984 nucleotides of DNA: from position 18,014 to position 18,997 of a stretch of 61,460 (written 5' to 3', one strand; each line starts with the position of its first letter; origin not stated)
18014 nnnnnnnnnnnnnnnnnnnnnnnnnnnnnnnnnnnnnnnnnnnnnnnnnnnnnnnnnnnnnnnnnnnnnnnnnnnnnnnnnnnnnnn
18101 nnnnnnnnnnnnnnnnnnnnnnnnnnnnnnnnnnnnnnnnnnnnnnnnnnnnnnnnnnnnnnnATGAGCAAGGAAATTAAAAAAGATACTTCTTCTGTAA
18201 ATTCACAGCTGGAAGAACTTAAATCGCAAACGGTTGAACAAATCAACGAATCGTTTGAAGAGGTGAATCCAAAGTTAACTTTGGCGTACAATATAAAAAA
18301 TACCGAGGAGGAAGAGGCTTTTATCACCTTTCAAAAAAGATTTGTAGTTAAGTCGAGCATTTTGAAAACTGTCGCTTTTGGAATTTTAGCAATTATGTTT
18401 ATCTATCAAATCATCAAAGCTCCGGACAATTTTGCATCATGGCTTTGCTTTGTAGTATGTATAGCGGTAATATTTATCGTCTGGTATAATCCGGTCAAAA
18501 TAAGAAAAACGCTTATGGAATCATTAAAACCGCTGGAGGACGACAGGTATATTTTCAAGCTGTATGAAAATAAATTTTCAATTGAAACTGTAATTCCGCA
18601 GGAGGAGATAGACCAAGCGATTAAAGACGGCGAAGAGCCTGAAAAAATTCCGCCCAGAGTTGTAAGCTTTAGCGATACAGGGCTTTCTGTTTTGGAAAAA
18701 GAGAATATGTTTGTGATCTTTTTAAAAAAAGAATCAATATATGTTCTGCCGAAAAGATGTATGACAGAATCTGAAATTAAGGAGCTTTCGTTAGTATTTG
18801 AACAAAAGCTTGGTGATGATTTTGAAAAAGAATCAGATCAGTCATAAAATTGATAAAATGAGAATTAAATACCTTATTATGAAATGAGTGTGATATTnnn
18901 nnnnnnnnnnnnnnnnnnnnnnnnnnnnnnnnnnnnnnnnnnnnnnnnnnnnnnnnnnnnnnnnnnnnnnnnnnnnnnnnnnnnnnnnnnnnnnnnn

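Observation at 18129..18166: Conserved SD-hairpin-ATG leader shared by three unrelated membrane-protein genes (copy 1)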

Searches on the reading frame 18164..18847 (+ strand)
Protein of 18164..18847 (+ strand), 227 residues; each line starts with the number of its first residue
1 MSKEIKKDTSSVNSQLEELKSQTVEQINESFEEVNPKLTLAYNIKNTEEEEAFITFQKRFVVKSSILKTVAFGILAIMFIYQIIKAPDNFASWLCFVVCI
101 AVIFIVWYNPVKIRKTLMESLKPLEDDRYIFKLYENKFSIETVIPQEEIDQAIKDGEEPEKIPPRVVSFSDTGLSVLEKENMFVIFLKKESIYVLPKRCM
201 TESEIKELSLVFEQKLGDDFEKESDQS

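Call 8: search_protein_families(library=pfam, proteins=[window:18164-18847:+])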
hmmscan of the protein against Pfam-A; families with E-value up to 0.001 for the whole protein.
window:18164-18847:+ (227 aa): 1 family
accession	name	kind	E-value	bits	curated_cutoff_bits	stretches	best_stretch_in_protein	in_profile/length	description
PF14317.12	YcxB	-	9.8e-06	25.7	23.3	1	176-208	25-57/61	YcxB-like protein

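Call 27: find_homologous_proteins(query=window:18164-18847:+, max_evalue=0.00001)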
Query window:18164-18847:+ (227 aa): 67 proteins with E <= 0.00001 among 494 candidates.
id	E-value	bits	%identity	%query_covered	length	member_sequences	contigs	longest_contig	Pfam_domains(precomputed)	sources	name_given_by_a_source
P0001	7.8e-138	475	99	100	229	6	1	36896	PF14317.13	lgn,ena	-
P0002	3.8e-117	407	84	98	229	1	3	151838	PF14317.13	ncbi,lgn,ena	-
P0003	5.1e-117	407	83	98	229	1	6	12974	PF14317.13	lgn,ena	-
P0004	6.6e-117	407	84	98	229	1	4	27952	PF14317.13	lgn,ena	-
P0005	1.1e-116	406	83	98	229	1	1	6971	PF14317.13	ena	-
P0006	1.2e-116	406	83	98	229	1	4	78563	PF14317.13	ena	-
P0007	1.3e-116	406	83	98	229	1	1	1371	PF14317.13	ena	-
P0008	1.3e-116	406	83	100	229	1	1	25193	PF14317.13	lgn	-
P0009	1.4e-116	406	83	98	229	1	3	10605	PF14317.13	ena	-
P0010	1.9e-116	405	83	98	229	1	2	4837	PF14317.13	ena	-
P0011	2.4e-116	405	83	98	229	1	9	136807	PF14317.13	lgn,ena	-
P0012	2.6e-116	405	83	98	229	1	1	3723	PF14317.13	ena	-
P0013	2.6e-116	405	83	98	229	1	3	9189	PF14317.13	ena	-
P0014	2.7e-116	405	83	98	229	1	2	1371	PF14317.13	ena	-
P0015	3.3e-116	404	83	98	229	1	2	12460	PF14317.13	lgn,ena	-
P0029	3.4e-114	398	80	100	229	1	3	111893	PF14317.13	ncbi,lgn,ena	-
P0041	3.1e-109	382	75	100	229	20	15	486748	PF14317.13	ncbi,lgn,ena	-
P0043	2.0e-108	379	77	99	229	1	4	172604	PF14317.13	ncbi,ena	-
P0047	1.0e-107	377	78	98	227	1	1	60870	PF14317.13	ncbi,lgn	-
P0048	6.8e-107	374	75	98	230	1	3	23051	-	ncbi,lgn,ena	-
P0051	3.7e-106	372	75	98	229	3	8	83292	PF14317.13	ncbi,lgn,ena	-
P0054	1.1e-64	236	52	97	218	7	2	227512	PF14317.13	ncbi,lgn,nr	ncbi:MAG: YcxB family protein [Ruminococcus sp.]|nr:YcxB family protein [Ruminococcus sp.]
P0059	4.8e-47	179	48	78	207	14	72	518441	-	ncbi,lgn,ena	ncbi:hypothetical protein Osc1_01770 [Hominimerdicola sp. 21CYCFAH17_S]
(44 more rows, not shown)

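Call 29: find_encoding_contigs(protein=P0041, flank=10000, max_places=4)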
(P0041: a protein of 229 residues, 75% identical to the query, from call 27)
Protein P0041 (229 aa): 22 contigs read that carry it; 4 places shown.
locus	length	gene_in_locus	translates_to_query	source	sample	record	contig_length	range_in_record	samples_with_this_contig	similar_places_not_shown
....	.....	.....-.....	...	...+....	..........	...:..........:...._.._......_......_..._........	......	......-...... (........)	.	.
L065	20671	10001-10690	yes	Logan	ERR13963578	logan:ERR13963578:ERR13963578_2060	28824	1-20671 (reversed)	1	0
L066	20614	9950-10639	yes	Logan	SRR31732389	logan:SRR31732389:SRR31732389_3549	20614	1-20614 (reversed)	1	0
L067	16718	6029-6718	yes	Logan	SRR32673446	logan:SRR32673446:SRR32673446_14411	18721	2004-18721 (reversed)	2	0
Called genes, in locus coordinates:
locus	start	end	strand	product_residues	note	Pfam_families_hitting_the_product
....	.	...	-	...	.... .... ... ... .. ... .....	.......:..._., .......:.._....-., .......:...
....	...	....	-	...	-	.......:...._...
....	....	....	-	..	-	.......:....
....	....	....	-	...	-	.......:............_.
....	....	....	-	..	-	-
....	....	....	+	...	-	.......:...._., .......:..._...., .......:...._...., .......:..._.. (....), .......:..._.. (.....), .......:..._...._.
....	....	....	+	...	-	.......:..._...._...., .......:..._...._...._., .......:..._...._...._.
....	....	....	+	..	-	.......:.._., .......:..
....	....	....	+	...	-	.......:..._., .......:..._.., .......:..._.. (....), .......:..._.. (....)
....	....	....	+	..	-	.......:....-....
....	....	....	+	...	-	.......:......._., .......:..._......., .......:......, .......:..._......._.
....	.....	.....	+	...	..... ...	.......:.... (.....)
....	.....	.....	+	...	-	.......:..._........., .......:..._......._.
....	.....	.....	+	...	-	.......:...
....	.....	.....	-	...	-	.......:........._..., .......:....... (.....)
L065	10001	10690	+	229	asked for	PF14317:YcxB (faint)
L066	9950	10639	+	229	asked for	PF14317:YcxB (faint)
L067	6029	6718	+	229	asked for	PF14317:YcxB (faint)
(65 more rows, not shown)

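Call 30: find_encoding_contigs(protein=P0054, flank=10000, max_places=2)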
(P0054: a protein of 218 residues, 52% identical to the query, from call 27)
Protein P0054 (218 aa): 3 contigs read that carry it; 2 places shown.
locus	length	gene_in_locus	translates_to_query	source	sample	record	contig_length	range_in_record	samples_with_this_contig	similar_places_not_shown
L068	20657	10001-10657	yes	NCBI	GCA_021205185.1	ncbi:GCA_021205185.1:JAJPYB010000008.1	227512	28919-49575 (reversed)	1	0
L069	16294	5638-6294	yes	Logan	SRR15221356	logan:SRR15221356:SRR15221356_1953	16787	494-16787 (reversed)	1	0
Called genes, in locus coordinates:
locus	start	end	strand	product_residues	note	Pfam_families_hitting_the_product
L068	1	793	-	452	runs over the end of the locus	PF02096:60KD_IMP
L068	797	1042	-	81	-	PF01809:YidD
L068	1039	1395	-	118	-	PF00825:Ribonuclease_P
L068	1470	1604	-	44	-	PF00468:Ribosomal_L34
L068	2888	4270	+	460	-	PF00308:Bac_DnaA, PF08299:Bac_DnaA_C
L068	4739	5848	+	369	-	PF00712:DNA_pol3_beta, PF02767:DNA_pol3_beta_2, PF02768:DNA_pol3_beta_3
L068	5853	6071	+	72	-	PF13275:S4_2, PF01479:S4 (weak)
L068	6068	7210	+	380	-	PF02463:SMC_N, PF13175:AAA_15, PF13476:AAA_23 (weak), PF13304:AAA_21 (weak)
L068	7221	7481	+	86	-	PF04025:RemA-like (weak)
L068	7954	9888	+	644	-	PF02518:HATPase_c, PF00204:DNA_gyraseB, PF01751:Toprim, PF00986:DNA_gyraseB_C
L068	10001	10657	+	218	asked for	PF14317:YcxB (faint)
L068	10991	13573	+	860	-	PF00521:DNA_topoisoIV, PF03989:DNA_gyraseA_C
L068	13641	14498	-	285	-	PF03418:Peptidase_A25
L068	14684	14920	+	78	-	-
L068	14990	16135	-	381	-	PF09561:RE_HpaII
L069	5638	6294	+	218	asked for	PF14317:YcxB (faint)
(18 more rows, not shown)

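Call 31: find_encoding_contigs(protein=P0059, flank=10000, max_places=2)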
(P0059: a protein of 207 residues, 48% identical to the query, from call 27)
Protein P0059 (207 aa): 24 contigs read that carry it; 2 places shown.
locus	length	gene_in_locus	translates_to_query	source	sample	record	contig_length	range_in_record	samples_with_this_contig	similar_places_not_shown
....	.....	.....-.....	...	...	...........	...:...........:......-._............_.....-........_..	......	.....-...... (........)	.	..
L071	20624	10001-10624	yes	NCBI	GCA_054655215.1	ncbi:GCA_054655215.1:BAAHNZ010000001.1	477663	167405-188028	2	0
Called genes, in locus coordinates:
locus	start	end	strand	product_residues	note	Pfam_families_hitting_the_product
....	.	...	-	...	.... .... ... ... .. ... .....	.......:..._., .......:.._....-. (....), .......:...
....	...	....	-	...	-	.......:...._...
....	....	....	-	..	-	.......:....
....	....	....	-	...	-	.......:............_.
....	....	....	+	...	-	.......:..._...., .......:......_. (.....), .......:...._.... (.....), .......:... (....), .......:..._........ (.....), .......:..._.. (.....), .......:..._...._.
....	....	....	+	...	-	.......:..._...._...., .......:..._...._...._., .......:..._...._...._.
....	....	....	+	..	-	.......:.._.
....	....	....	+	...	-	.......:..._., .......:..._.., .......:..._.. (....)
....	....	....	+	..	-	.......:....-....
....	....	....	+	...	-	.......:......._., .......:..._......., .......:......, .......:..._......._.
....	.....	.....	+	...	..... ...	-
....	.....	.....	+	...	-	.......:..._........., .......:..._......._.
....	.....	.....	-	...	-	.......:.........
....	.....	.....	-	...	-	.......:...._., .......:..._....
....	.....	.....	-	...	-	-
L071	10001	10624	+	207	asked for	-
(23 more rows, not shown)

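Call 33: find_encoding_contigs(protein=P0002, flank=10000, max_places=2)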
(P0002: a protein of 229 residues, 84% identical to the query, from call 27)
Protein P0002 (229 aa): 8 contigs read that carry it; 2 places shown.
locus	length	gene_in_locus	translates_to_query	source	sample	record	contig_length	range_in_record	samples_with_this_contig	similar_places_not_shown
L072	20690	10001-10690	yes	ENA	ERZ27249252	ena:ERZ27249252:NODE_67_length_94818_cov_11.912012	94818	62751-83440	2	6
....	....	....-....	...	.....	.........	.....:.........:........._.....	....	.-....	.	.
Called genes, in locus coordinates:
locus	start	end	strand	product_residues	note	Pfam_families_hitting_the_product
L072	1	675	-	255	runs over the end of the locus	PF14804:Jag_N, PF13083:KH_KhpA-B, PF01424:R3H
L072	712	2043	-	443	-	PF02096:60KD_IMP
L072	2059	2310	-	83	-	PF01809:YidD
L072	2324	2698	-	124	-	PF00825:Ribonuclease_P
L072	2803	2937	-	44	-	PF00468:Ribosomal_L34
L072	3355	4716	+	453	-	PF11638:DnaA_N, PF00308:Bac_DnaA, PF01695:IstB_IS21, PF13173:AAA_14 (weak), PF13401:AAA_22 (faint), PF08299:Bac_DnaA_C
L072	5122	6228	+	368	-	PF00712:DNA_pol3_beta, PF02767:DNA_pol3_beta_2, PF02768:DNA_pol3_beta_3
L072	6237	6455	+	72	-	PF13275:S4_2, PF01479:S4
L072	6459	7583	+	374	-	PF02463:SMC_N, PF13175:AAA_15, PF13476:AAA_23, PF13304:AAA_21 (weak)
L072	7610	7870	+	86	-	PF04025:RemA-like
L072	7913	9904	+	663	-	PF02518:HATPase_c, PF00204:DNA_gyraseB, PF01751:Toprim, PF00986:DNA_gyraseB_C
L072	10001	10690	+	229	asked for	PF14317:YcxB (faint)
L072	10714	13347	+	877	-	PF00521:DNA_topoisoIV, PF03989:DNA_gyraseA_C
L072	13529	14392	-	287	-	PF03418:Peptidase_A25, PF06866:DUF1256 (faint)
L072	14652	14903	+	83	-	PF01649:Ribosomal_S20p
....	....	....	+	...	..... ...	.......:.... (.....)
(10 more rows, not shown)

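Call 34: find_encoding_contigs(protein=P0043, flank=10000, max_places=1)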
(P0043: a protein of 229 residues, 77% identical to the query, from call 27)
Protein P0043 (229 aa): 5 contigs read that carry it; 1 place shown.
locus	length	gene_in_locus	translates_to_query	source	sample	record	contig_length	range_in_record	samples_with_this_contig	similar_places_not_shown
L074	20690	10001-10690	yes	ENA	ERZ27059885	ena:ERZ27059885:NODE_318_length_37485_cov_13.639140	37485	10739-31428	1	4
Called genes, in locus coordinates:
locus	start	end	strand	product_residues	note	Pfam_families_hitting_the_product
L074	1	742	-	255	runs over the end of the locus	PF14804:Jag_N, PF13083:KH_KhpA-B, PF01424:R3H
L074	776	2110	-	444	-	PF02096:60KD_IMP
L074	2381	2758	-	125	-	PF00825:Ribonuclease_P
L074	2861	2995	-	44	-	PF00468:Ribosomal_L34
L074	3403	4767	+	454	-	PF11638:DnaA_N, PF00308:Bac_DnaA, PF01695:IstB_IS21, PF13173:AAA_14 (weak), PF13401:AAA_22 (faint), PF08299:Bac_DnaA_C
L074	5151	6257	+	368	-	PF00712:DNA_pol3_beta, PF02767:DNA_pol3_beta_2, PF02768:DNA_pol3_beta_3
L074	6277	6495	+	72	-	PF13275:S4_2, PF01479:S4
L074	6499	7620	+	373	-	PF02463:SMC_N, PF13175:AAA_15, PF13476:AAA_23, PF13304:AAA_21 (weak)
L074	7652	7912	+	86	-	PF04025:RemA-like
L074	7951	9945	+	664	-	PF02518:HATPase_c, PF00204:DNA_gyraseB, PF01751:Toprim, PF00986:DNA_gyraseB_C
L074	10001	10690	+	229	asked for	PF14317:YcxB (weak)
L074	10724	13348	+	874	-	PF00521:DNA_topoisoIV, PF03989:DNA_gyraseA_C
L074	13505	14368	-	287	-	PF03418:Peptidase_A25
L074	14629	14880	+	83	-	PF01649:Ribosomal_S20p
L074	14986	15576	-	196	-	PF01726:LexA_DNA_bind, PF00717:Peptidase_S24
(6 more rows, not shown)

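Call 35: find_encoding_contigs(protein=P0001, flank=10000, max_places=2)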
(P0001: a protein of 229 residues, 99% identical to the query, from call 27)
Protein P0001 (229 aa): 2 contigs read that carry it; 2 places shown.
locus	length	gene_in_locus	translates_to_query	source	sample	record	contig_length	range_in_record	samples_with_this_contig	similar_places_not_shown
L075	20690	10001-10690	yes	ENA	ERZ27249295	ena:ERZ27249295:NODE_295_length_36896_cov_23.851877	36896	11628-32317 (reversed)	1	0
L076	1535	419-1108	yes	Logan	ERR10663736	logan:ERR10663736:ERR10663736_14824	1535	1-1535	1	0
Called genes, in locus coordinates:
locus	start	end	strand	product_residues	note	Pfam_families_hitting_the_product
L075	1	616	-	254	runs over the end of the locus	PF14804:Jag_N, PF13083:KH_KhpA-B, PF01424:R3H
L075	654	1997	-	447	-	PF02096:60KD_IMP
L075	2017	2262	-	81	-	PF01809:YidD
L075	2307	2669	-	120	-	PF00825:Ribonuclease_P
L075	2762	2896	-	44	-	PF00468:Ribosomal_L34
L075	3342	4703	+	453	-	PF11638:DnaA_N, PF00308:Bac_DnaA, PF01695:IstB_IS21, PF13173:AAA_14 (weak), PF13401:AAA_22 (faint), PF08299:Bac_DnaA_C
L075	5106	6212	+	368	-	PF00712:DNA_pol3_beta, PF02767:DNA_pol3_beta_2, PF02768:DNA_pol3_beta_3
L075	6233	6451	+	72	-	PF13275:S4_2, PF01479:S4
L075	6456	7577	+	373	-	PF02463:SMC_N, PF13175:AAA_15, PF13476:AAA_23, PF13304:AAA_21 (weak)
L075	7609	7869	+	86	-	PF04025:RemA-like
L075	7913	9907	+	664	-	PF02518:HATPase_c, PF00204:DNA_gyraseB, PF01751:Toprim, PF00986:DNA_gyraseB_C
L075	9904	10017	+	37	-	-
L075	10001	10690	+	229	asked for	PF14317:YcxB (faint)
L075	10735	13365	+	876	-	PF00521:DNA_topoisoIV, PF03989:DNA_gyraseA_C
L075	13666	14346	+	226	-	PF00230:MIP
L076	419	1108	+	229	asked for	PF14317:YcxB (faint)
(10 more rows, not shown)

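Call 38: find_encoding_contigs(protein=P0029, flank=10000, max_places=1)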
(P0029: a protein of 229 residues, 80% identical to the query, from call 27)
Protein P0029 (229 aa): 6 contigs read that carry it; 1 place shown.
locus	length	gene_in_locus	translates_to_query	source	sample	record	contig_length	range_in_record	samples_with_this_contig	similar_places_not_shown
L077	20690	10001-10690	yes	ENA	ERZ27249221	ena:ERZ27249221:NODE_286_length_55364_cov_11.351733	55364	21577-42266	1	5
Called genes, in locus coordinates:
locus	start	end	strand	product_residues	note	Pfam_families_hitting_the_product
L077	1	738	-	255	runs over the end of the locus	PF14804:Jag_N, PF13083:KH_KhpA-B, PF01424:R3H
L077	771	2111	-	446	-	PF02096:60KD_IMP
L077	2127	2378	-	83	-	PF01809:YidD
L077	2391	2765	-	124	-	PF00825:Ribonuclease_P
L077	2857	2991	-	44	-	PF00468:Ribosomal_L34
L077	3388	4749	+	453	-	PF11638:DnaA_N, PF00308:Bac_DnaA, PF01695:IstB_IS21, PF13173:AAA_14 (weak), PF13401:AAA_22 (faint), PF08299:Bac_DnaA_C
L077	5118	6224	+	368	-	PF00712:DNA_pol3_beta, PF02767:DNA_pol3_beta_2, PF02768:DNA_pol3_beta_3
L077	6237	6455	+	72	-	PF13275:S4_2, PF01479:S4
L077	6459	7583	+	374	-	PF02463:SMC_N, PF13175:AAA_15, PF13476:AAA_23, PF13304:AAA_21 (faint)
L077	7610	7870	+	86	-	PF04025:RemA-like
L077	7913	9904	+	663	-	PF02518:HATPase_c, PF00204:DNA_gyraseB, PF01751:Toprim, PF00986:DNA_gyraseB_C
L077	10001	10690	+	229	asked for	PF14317:YcxB (faint)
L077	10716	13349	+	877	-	PF00521:DNA_topoisoIV, PF03989:DNA_gyraseA_C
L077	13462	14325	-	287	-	PF03418:Peptidase_A25, PF06866:DUF1256 (faint)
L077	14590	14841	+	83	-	PF01649:Ribosomal_S20p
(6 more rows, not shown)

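Call 39: find_encoding_contigs(protein=P0047, flank=10000, max_places=1)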
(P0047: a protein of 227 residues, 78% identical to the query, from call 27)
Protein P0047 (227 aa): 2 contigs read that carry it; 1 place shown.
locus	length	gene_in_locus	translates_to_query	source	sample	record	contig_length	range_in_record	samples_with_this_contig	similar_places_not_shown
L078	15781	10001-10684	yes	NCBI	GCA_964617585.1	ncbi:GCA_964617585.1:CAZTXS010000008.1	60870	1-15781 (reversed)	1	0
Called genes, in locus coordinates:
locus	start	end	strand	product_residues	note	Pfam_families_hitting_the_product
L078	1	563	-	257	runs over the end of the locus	PF14804:Jag_N, PF13083:KH_KhpA-B, PF01424:R3H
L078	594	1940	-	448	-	PF02096:60KD_IMP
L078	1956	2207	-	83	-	PF01809:YidD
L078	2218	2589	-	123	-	PF00825:Ribonuclease_P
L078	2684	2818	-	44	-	PF00468:Ribosomal_L34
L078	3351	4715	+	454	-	PF11638:DnaA_N, PF13401:AAA_22 (faint), PF00308:Bac_DnaA, PF01695:IstB_IS21, PF13173:AAA_14 (weak), PF08299:Bac_DnaA_C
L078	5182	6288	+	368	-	PF00712:DNA_pol3_beta, PF02767:DNA_pol3_beta_2, PF02768:DNA_pol3_beta_3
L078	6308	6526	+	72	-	PF13275:S4_2, PF01479:S4 (weak)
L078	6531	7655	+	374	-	PF02463:SMC_N, PF13175:AAA_15 (weak), PF13304:AAA_21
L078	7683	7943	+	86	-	PF04025:RemA-like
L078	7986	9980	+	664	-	PF02518:HATPase_c, PF00204:DNA_gyraseB, PF01751:Toprim, PF00986:DNA_gyraseB_C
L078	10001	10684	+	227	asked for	PF14317:YcxB (faint)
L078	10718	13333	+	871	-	PF00521:DNA_topoisoIV, PF03989:DNA_gyraseA_C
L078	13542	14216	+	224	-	PF00230:MIP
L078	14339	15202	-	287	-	PF03418:Peptidase_A25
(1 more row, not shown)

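Call 40: find_encoding_contigs(protein=P0051, flank=10000, max_places=1)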
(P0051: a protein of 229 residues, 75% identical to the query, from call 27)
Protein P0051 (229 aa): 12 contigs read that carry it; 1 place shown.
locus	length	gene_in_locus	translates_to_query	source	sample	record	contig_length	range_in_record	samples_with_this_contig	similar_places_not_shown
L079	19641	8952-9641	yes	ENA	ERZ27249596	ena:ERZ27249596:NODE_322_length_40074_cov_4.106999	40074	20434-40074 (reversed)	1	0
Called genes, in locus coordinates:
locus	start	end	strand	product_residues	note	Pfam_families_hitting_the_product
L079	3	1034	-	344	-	?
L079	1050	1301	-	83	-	PF01809:YidD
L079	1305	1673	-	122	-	PF00825:Ribonuclease_P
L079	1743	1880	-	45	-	-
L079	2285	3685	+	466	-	PF11638:DnaA_N, PF00308:Bac_DnaA, PF01695:IstB_IS21, PF13173:AAA_14 (weak), PF13401:AAA_22 (faint), PF08299:Bac_DnaA_C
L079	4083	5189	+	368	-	PF00712:DNA_pol3_beta, PF02767:DNA_pol3_beta_2, PF02768:DNA_pol3_beta_3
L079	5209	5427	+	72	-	PF13275:S4_2, PF01479:S4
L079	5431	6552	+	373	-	PF02463:SMC_N, PF13175:AAA_15, PF13476:AAA_23, PF13304:AAA_21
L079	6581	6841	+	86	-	PF04025:RemA-like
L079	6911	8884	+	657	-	PF02518:HATPase_c, PF00204:DNA_gyraseB, PF01751:Toprim, PF00986:DNA_gyraseB_C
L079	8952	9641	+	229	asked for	PF14317:YcxB (weak)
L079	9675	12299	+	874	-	PF00521:DNA_topoisoIV, PF03989:DNA_gyraseA_C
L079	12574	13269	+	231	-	PF00230:MIP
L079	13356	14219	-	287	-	PF03418:Peptidase_A25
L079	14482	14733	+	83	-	PF01649:Ribosomal_S20p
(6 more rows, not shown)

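Call 41: find_encoding_contigs(protein=P0048, flank=10000, max_places=1)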
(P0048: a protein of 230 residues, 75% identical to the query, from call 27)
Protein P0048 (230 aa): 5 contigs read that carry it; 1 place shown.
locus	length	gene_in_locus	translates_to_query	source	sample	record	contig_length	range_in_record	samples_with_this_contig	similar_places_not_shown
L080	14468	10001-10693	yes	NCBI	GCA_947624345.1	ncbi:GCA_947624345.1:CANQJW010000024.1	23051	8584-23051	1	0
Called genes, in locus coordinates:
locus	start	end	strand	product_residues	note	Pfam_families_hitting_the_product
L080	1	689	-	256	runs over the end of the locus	PF14804:Jag_N, PF13083:KH_KhpA-B, PF01424:R3H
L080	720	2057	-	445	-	PF02096:60KD_IMP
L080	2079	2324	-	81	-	PF01809:YidD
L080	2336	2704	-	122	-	PF00825:Ribonuclease_P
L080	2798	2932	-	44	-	PF00468:Ribosomal_L34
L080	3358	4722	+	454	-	PF11638:DnaA_N, PF00308:Bac_DnaA, PF01695:IstB_IS21, PF13173:AAA_14 (weak), PF13401:AAA_22 (faint), PF08299:Bac_DnaA_C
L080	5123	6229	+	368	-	PF00712:DNA_pol3_beta, PF02767:DNA_pol3_beta_2, PF02768:DNA_pol3_beta_3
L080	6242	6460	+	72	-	PF13275:S4_2, PF01479:S4 (weak)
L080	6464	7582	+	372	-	PF02463:SMC_N, PF13175:AAA_15, PF13476:AAA_23, PF13304:AAA_21 (weak)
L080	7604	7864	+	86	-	PF04025:RemA-like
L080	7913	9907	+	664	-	PF02518:HATPase_c, PF00204:DNA_gyraseB, PF01751:Toprim, PF00986:DNA_gyraseB_C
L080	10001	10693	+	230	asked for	-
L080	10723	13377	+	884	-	PF00521:DNA_topoisoIV, PF03989:DNA_gyraseA_C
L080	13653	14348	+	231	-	PF00230:MIP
